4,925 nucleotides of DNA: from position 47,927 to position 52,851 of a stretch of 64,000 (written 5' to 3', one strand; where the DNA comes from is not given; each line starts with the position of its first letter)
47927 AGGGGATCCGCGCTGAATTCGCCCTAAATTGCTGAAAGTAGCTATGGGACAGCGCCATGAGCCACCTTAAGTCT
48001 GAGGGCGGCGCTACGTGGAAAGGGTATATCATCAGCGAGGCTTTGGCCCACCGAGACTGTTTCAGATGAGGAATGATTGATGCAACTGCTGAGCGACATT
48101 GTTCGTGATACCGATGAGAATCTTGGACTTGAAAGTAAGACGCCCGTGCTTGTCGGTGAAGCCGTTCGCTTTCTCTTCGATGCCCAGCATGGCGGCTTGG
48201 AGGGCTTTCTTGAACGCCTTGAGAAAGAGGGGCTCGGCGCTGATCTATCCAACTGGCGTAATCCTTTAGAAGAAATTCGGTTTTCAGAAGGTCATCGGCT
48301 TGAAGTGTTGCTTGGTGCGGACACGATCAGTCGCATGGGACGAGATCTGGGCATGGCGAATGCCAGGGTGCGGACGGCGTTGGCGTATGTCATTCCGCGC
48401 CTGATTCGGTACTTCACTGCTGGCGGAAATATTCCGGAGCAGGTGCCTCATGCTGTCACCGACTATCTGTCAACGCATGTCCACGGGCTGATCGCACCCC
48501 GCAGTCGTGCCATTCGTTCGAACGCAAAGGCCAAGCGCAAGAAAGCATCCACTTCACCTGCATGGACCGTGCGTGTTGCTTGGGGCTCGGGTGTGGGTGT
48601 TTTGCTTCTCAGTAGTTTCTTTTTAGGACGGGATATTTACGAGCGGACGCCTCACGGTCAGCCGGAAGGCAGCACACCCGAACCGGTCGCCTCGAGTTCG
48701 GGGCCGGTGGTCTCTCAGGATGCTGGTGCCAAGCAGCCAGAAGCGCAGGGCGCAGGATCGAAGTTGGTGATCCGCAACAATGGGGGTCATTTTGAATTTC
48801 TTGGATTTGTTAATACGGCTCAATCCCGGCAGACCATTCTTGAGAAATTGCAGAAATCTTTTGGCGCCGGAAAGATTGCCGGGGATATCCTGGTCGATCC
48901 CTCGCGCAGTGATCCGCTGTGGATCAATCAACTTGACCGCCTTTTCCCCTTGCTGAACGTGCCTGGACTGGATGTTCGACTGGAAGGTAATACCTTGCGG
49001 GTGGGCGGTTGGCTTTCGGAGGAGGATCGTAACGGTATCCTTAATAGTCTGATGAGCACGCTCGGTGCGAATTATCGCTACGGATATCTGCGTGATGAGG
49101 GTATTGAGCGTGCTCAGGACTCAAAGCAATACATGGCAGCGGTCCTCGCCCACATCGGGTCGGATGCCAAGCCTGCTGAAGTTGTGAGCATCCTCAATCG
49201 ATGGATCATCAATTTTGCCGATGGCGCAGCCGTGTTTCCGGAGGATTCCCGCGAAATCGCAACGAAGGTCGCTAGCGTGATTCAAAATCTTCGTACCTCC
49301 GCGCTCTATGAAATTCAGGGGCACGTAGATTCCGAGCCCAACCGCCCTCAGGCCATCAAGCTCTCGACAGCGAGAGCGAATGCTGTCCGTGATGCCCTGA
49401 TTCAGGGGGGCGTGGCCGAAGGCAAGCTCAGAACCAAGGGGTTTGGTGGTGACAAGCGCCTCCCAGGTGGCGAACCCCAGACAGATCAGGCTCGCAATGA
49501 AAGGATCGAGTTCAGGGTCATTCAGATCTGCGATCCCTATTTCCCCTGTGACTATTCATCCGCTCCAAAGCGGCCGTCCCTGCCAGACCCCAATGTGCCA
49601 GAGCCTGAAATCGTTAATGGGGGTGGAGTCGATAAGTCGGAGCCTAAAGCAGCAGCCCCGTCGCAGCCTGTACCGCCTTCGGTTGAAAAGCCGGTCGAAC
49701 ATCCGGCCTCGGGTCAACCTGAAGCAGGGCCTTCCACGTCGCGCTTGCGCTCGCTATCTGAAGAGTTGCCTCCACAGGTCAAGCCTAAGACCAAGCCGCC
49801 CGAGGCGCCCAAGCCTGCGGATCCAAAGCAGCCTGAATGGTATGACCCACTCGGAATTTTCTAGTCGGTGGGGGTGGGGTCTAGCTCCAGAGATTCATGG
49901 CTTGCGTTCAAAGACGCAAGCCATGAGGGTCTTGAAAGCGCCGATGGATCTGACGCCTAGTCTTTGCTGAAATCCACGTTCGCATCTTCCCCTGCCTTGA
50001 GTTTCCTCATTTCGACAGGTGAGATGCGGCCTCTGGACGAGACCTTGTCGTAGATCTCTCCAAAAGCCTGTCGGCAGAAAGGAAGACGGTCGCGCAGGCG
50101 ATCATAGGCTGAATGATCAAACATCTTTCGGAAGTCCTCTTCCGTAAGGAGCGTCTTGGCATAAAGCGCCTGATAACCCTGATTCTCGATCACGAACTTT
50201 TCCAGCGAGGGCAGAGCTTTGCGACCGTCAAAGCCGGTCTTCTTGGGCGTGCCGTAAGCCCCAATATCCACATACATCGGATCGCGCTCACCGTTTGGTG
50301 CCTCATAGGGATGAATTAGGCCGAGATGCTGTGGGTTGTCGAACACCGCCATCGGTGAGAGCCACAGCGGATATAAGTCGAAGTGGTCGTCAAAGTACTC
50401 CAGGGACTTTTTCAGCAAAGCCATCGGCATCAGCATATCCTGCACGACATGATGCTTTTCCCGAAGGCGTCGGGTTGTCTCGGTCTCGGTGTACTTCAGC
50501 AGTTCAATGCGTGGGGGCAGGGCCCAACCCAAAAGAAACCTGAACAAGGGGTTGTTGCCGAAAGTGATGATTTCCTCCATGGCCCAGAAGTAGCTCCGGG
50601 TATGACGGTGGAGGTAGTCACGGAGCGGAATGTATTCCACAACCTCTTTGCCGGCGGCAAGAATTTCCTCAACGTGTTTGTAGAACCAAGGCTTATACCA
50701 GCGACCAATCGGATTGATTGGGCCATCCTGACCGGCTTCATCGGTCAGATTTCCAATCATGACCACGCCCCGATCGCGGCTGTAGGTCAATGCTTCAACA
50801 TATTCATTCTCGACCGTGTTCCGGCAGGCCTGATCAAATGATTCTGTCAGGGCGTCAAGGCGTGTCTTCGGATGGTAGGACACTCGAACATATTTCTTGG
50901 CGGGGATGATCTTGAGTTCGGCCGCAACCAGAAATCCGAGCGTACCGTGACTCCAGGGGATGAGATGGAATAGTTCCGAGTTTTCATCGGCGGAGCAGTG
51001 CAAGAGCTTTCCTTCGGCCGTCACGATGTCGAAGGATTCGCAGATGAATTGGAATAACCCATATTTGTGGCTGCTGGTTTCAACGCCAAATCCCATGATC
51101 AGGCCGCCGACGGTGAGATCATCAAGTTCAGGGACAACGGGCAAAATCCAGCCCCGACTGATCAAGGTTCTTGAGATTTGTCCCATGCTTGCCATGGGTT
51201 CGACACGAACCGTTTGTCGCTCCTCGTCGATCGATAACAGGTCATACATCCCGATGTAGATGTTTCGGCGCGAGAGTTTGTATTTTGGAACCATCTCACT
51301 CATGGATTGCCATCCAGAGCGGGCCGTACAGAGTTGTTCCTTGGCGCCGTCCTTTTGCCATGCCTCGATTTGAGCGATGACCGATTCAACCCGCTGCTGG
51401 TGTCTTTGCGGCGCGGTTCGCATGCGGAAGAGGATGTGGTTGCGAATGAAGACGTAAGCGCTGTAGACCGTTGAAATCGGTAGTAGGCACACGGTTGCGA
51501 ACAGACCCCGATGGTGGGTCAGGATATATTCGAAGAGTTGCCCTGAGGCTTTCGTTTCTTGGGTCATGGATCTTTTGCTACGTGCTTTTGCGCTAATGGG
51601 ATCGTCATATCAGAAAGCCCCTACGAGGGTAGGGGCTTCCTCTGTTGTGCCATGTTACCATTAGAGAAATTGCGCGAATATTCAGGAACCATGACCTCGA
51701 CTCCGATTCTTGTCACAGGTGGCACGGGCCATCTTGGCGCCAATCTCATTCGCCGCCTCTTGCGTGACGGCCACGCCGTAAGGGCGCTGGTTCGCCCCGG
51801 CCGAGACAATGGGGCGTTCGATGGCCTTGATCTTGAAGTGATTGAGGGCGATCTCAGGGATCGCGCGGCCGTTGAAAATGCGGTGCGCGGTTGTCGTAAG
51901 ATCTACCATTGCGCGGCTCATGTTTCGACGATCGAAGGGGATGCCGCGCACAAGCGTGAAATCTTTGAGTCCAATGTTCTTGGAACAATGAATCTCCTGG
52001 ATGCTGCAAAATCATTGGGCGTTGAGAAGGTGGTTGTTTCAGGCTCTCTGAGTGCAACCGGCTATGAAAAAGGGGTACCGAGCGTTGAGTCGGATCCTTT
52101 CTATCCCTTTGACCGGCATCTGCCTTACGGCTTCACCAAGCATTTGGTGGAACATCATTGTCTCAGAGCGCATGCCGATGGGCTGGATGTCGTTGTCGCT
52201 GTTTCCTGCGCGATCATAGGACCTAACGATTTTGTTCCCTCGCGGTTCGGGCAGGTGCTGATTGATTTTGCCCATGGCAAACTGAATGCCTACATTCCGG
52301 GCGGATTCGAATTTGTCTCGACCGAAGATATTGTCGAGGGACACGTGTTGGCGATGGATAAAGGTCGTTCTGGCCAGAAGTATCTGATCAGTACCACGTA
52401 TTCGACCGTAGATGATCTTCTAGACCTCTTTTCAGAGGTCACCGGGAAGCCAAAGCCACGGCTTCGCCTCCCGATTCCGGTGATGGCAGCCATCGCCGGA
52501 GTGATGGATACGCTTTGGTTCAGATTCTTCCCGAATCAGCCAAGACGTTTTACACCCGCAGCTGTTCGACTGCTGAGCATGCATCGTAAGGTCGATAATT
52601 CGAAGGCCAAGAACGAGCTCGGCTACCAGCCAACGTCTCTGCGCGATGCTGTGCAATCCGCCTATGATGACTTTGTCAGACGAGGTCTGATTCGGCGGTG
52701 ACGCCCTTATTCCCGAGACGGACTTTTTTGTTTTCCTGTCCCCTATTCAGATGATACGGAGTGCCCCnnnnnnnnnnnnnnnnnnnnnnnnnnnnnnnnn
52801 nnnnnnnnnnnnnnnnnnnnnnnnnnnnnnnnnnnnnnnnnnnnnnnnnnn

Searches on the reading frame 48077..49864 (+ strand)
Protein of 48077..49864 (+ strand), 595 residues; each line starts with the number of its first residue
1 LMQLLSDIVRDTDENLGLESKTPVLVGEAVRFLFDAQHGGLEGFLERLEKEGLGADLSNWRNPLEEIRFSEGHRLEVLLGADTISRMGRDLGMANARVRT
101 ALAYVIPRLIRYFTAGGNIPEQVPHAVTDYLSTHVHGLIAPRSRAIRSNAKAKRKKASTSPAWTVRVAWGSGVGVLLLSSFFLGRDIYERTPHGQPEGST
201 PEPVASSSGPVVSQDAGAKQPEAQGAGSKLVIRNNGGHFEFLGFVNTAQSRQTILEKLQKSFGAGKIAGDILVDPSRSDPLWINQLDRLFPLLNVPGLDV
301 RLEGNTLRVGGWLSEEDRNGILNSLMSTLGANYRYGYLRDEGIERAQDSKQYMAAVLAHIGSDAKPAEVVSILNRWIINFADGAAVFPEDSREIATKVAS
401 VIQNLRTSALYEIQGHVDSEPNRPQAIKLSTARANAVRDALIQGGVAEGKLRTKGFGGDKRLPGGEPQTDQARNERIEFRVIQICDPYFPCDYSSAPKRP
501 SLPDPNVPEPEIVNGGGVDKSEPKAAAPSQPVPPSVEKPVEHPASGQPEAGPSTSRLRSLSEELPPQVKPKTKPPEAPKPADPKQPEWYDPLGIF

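Call 42: search_protein_families(library=ncbifam, proteins=[window:48077-49864:+], max_evalue=0.00001)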
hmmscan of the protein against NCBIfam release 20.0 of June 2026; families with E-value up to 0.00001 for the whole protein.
window:48077-49864:+ (595 aa): 16 families
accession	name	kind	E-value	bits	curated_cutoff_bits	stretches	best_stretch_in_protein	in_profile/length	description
NF053611.1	YiaD_Gzip_OmpA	equivalog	1.3e-11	44.6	175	1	378-480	104-205/206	YiaD family glycine zipper/OmpA-like lipoprotein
NF033763.1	exchanger_TraB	exception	5e-10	38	700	1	377-487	393-503/522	outer membrane exchange protein TraB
NF008509.0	PRK11426.1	equivalog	6.3e-10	39.2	243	1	37-133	28-121/132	hypothetical protein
NF006285.1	PRK08457.1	equivalog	1e-09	38.6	250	1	380-480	126-229/253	flagellar motor protein MotB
NF007804.1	PRK10510.1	equivalog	2.1e-09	37.1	307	1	394-480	130-215/219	OmpA family lipoprotein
NF053612.1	anchor_PA1041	equivalog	2.6e-09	37.4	250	1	366-481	121-235/236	PA1041 family peptidoglycan-binding anchor lipoprotein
TIGR03350.1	type_VI_ompA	equivalog_domain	3.7e-09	36.6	139.8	1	379-481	33-137/137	type VI secretion system protein TssL, long form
NF006543.0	PRK09039.1-2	equivalog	6e-08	32.9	305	1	409-481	271-347/350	peptidoglycan -binding protein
NF053585.1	OMP_LP_YfiB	equivalog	2.2e-07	30.9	128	1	385-477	65-156/163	outer membrane lipoprotein YfiB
TIGR02802.1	Pal_lipo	equivalog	3.3e-07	30.3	125.35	1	389-479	13-102/104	peptidoglycan-associated lipoprotein Pal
NF006541.1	PRK09038.1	equivalog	7.9e-07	29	283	1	378-479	143-246/253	flagellar motor protein MotD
NF053613.1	OMP_toxin_LptF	equivalog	2.6e-06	27.3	400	1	412-481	176-245/256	lipotoxin F family OmpA-related lipoprotein LptF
NF045787.1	OmpABordt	equivalog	3.3e-06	26.9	200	1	384-482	94-190/194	outer membrane protein OmpA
TIGR03789.1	pdsO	hypoth_equivalog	4e-06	26.7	152.2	1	396-460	159-222/243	sortase-associated OmpA-like protein PdsO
NF045788.1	Omp38Acinit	equivalog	5.3e-06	25.7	500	1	392-477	258-342/354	outer membrane protein Omp38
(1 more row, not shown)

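Call 43: search_protein_families(library=pfam, proteins=[window:48077-49864:+], max_evalue=0.0001)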
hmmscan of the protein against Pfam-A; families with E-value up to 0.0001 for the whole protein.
window:48077-49864:+ (595 aa): 2 families
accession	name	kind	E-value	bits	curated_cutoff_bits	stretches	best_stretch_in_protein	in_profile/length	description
PF00691.25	OmpA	-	1.1e-13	51.8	27.2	1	380-474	2-97/98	OmpA family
PF20159.5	YidB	-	2.6e-09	37.9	24.3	1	34-121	49-131/132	YidB-like protein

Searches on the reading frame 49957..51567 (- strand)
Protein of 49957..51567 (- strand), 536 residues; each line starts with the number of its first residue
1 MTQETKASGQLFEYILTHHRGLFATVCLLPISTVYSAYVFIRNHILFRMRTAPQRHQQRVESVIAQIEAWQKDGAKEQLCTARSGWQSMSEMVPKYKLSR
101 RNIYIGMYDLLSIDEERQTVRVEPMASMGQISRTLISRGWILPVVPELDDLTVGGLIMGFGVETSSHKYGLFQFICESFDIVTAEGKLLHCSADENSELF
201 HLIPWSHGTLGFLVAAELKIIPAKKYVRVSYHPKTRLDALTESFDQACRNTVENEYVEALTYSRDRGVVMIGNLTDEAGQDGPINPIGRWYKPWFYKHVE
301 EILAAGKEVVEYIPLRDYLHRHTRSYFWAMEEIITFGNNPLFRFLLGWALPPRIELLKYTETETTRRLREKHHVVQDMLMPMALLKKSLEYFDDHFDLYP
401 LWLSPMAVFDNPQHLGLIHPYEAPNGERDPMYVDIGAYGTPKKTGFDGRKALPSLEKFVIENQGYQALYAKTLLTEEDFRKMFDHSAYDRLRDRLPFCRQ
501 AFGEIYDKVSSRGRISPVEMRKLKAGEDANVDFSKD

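Call 42: search_protein_families(library=ncbifam, proteins=[window:49957-51567:-], max_evalue=0.00001)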
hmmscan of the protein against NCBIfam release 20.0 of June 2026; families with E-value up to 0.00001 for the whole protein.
window:49957-51567:- (536 aa): 4 families
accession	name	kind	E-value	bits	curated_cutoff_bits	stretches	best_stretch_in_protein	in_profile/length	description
TIGR01678.1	FAD_lactone_ox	subfamily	9.5e-15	54.4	396.8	1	109-285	68-238/438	sugar 1,4-lactone oxidase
NF053785.1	DcplphribOxDprE1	equivalog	3.2e-10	39.8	500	1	110-246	69-207/449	decaprenylphosphoryl-beta-D-ribose oxidase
TIGR01679.1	bact_FAD_ox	subfamily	5.9e-08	32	292.25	1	107-250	60-200/419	FAD-linked oxidoreductase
TIGR00387.1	glcD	equivalog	1e-05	24.6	567.9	0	107-228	51-178/413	glycolate oxidase subunit GlcD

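Call 43: search_protein_families(library=pfam, proteins=[window:49957-51567:-], max_evalue=0.0001)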
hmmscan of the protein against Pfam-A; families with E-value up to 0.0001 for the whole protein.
window:49957-51567:- (536 aa): 1 family
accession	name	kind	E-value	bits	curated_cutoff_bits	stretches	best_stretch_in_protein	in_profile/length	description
PF01565.28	FAD_binding_4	-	3.5e-13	49.9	26.4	1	107-192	53-139/139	FAD binding domain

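Call 84: search_solved_structures(query=window:49957-51567:-, max_evalue=0.001)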
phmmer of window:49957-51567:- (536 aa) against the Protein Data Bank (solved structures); distinct sequences matched with E-value up to 0.001: 36.
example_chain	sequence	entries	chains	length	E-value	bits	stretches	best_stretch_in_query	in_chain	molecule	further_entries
2exr_A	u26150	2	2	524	1.5e-07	33.5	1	150-262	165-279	Cytokinin dehydrogenase 7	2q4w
21gt_B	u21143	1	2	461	2.5e-07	32.7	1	110-225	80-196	Decaprenylphosphoryl-beta-D-ribose oxidase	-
21gq_A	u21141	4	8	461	2.6e-07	32.7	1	110-225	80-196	Decaprenylphosphoryl-beta-D-ribose oxidase | Oxidoreductase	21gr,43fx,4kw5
6hfv_A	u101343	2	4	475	2.7e-07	32.6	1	110-225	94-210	Decaprenylphosphoryl-beta-D-ribose oxidase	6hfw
5oep_A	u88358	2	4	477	2.8e-07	32.6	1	110-225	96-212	Decaprenylphosphoryl-beta-D-ribose oxidase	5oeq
5oel_A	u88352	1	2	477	2.8e-07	32.6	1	110-225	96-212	Decaprenylphosphoryl-beta-D-ribose oxidase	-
4p8c_A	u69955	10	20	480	2.8e-07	32.6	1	110-225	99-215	Probable decaprenylphosphoryl-beta-D-ribose oxidase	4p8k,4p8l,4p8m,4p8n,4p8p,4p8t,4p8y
4fdn_A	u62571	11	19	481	2.8e-07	32.6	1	110-225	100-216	oxidoreductase DprE1 | Probable decaprenylphosphoryl-beta-D-ribose oxidase | decaprenylphosphoryl-beta-D-ribose oxidase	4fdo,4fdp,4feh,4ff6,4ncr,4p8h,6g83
4g3t_A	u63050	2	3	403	1.1e-06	30.7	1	110-225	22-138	oxidoreductase DprE1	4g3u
4aut_A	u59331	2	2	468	1.4e-06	30.3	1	110-225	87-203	DECAPRENYL-PHOSPHORYL-BETA-D-RIBOFURANOSE-2-OXIDOREDUCTASE | DprE1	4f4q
9p1o_A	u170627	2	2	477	2.5e-06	29.4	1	111-223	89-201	FAD-binding oxidoreductase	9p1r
6yaq_A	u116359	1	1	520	2.9e-06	29.2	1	144-234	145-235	Cytokinin dehydrogenase 8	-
4ml8_A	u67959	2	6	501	3e-06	29.2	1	150-262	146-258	Cytokinin oxidase 2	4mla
8cj9_A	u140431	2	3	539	3.1e-06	29.2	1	144-234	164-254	cytokinin dehydrogenase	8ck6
6y0r_AAA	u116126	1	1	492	4.5e-06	28.6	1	59-224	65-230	Chitooligosaccharide oxidase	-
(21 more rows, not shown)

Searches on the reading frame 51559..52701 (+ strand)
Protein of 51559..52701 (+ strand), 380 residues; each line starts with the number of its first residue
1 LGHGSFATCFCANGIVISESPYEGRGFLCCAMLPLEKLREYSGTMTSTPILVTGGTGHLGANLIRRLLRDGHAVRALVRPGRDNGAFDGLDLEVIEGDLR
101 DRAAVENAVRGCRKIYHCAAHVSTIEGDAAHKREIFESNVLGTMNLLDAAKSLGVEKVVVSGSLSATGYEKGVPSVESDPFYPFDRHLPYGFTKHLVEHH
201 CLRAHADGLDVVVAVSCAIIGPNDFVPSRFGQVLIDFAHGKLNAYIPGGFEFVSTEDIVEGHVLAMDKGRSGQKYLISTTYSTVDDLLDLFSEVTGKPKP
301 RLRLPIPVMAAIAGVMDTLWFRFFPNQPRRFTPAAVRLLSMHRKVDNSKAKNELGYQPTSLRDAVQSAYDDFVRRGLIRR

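Call 42: search_protein_families(library=ncbifam, proteins=[window:51559-52701:+], max_evalue=0.00001)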
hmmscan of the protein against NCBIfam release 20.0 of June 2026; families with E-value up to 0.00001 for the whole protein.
window:51559-52701:+ (380 aa): 21 families
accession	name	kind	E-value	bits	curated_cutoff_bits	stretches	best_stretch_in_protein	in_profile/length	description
NF052578.1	StrlDmthSdmBMthl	equivalog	6.9e-91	305.4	600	1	50-378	3-328/328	sterol demethylase protein SdmB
TIGR03466.1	HpnA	hypoth_equivalog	6.8e-70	235.5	367.65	1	50-376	3-325/327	hopanoid-associated sugar epimerase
NF042422.1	oxyalk_red_OleD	equivalog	3.5e-30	105.5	580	1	50-359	3-314/329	2-alkyl-3-oxoalkanoate reductase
NF042423.1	oxyalk_red_Shew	equivalog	1.3e-22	80.3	580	1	49-359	10-321/331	2-alkyl-3-oxoalkanoate reductase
TIGR04180.1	EDH_00030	hypoth_equivalog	2.7e-19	69.4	475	1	50-223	1-179/297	NAD-dependent 4,6-dehydratase LegB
TIGR01179.1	galE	equivalog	1.1e-15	57.4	262.3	1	50-200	2-155/332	UDP-glucose 4-epimerase GalE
NF058621.1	DiazavRedAvaA7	equivalog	7.8e-14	52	400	1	50-314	3-266/304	3-diazoavenalumate denitrifying reductase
TIGR04130.1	FnlA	equivalog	9.1e-12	44.5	730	1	50-160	7-121/337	UDP-N-acetylglucosamine 4,6-dehydratase/5-epimerase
NF007956.0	PRK10675.1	subfamily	2.1e-11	43.5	394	1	50-199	3-158/338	UDP-glucose 4-epimerase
TIGR01181.1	dTDP_gluc_dehyt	equivalog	2.4e-11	43.3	365.1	1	50-289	2-255/321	dTDP-glucose 4,6-dehydratase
TIGR01746.1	Thioester-redct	subfamily_domain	5.3e-11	42.4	213.35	0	105-221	82-197/371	thioester reductase domain-containing protein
NF004520.0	PRK05865.1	equivalog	3.1e-10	38.6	1509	1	50-194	3-106/854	sugar epimerase family protein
NF041293.1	G6PDh_Azf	equivalog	3.9e-10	39.6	400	1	48-168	3-120/252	NAD-dependent glucose-6-phosphate dehydrogenase Azf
TIGR03589.1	PseB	equivalog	1.2e-09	37.6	407.75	1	47-160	4-122/324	UDP-N-acetylglucosamine 4,6-dehydratase (inverting)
NF043036.1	ErythonDh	equivalog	5.6e-09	35.6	325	1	50-169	3-131/321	D-erythronate dehydrogenase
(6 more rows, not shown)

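Call 43: search_protein_families(library=pfam, proteins=[window:51559-52701:+], max_evalue=0.0001)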
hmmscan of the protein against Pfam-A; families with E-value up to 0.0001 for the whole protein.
window:51559-52701:+ (380 aa): 9 families
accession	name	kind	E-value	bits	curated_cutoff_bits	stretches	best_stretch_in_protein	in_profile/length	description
PF01370.27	Epimerase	-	1.2e-38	133.3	20.9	1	50-277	1-239/240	NAD dependent epimerase/dehydratase family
PF16363.11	GDP_Man_Dehyd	-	9.4e-25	88.2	27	1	51-359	1-322/332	GDP-mannose 4,6 dehydratase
PF05368.20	NmrA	-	1e-16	61.9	27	1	49-168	4-112/298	NmrA-like family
PF13460.12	NAD_binding_10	-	8e-16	58.9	27.2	1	54-168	1-103/184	NAD(P)H-binding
PF01073.25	3Beta_HSD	-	1.1e-15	57.9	22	1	51-206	1-162/280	3-beta hydroxysteroid dehydrogenase/isomerase family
PF07993.18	NAD_binding_4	-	3.5e-13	49.7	20.1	1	104-221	81-209/258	Male sterility protein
PF04321.23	RmlD_sub_bind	-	5.3e-11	42.6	27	1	50-205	3-140/287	RmlD substrate binding domain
PF02719.21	Polysacc_synt_2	-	5.8e-11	42.6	20.2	1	50-160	1-125/293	Polysaccharide biosynthesis protein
PF08659.16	KR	-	2.9e-05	24.5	22.6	0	50-166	3-139/180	KR domain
